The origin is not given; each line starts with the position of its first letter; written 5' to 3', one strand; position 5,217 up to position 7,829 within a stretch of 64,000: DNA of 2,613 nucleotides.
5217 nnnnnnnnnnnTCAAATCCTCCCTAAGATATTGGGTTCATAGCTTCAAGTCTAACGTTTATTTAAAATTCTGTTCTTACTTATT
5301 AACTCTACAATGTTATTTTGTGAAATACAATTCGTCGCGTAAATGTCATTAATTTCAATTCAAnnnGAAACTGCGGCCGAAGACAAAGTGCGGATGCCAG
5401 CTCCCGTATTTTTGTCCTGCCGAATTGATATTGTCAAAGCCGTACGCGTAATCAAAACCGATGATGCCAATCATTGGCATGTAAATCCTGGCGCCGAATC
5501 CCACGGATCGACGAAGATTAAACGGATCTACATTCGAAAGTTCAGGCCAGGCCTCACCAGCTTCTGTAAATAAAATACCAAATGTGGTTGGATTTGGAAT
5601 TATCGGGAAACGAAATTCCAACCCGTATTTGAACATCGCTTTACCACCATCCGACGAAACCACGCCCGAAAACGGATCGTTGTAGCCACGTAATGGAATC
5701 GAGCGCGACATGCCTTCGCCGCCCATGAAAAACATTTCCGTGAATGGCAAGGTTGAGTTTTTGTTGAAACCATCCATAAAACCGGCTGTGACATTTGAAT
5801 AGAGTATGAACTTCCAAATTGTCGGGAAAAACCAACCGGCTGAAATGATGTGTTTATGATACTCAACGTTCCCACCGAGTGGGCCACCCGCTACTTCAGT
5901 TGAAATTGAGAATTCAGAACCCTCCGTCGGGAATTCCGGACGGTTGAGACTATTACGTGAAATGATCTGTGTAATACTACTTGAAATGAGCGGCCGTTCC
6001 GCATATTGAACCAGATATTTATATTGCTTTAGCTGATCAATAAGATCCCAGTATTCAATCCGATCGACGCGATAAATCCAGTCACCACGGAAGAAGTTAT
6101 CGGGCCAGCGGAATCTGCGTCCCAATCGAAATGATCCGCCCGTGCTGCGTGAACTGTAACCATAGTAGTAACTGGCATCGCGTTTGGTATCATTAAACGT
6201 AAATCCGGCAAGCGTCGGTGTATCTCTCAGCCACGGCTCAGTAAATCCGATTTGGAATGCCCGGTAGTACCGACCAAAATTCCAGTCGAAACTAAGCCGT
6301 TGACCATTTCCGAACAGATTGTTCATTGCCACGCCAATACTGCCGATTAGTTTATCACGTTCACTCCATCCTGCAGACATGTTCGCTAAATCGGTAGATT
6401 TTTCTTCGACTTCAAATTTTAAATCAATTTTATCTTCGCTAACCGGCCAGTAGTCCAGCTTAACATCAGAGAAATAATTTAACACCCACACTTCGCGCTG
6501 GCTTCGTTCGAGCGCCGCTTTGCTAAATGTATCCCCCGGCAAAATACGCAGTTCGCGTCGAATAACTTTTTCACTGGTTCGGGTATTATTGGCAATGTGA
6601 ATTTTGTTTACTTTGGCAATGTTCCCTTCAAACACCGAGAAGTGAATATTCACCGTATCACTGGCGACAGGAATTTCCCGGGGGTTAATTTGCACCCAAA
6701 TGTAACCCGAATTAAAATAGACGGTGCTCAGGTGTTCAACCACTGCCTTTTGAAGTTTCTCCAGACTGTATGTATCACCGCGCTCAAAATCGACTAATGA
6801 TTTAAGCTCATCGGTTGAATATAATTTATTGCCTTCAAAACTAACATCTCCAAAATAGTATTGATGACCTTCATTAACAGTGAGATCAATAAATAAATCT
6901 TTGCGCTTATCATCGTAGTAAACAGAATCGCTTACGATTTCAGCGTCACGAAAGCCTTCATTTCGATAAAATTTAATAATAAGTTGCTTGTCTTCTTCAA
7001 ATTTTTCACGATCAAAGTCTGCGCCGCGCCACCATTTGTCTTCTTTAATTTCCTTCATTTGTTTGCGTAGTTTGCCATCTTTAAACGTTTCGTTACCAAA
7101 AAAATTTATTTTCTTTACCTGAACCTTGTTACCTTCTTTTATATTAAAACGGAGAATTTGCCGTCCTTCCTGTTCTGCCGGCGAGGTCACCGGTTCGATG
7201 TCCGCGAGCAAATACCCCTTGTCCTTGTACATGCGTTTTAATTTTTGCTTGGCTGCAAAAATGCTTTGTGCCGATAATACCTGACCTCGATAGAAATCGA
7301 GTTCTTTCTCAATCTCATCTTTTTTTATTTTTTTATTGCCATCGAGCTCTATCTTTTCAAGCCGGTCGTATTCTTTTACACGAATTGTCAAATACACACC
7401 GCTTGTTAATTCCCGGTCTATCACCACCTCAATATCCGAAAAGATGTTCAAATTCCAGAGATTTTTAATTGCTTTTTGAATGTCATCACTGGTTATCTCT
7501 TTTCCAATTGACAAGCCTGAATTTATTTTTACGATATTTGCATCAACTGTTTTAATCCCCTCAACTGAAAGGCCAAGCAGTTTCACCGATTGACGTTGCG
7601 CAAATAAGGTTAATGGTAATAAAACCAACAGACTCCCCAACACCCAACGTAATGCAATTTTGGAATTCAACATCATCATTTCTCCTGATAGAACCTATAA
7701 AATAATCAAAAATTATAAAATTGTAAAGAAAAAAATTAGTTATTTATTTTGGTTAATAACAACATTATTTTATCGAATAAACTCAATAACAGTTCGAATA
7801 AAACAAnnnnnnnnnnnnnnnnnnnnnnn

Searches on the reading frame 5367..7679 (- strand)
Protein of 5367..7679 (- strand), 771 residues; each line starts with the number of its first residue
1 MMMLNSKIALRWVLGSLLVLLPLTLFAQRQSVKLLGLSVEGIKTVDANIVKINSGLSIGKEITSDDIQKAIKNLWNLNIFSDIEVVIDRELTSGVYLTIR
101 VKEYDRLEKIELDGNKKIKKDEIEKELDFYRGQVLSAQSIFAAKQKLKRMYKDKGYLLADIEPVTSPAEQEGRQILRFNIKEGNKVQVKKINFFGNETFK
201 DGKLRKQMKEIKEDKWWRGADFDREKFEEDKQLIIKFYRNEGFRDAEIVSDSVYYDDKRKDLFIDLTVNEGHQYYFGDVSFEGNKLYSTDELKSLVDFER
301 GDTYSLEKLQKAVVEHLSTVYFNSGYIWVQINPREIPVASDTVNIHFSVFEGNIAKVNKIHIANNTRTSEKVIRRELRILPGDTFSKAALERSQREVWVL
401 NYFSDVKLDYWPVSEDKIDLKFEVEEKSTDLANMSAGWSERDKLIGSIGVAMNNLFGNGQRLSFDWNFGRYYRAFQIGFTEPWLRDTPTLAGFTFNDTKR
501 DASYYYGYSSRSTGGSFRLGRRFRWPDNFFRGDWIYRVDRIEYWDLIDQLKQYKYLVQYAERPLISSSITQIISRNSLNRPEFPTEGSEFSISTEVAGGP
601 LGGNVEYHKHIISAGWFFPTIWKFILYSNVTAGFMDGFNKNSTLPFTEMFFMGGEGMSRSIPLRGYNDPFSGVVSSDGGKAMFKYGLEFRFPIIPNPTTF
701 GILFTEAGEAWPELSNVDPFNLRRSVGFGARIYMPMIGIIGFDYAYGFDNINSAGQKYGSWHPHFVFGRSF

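Call 20: search_protein_families(library=pfam, proteins=[window:5367-7679:-], max_evalue=0.001)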
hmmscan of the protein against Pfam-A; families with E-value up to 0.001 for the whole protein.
window:5367-7679:- (771 aa): 4 families
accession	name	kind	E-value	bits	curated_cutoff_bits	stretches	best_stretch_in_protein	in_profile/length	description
PF07244.20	POTRA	-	2.1e-59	198.6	21.3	4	107-183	3-79/79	Surface antigen variable number repeat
PF01103.29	Omp85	-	6.4e-38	131.5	24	1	454-755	1-313/325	Omp85 superfamily domain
PF08479.16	POTRA_2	-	2.9e-14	53.1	24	1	107-161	3-57/76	POTRA domain, ShlB-type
PF08478.15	POTRA_1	-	2.4e-09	37.8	23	0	106-150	2-46/69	POTRA domain, FtsQ-type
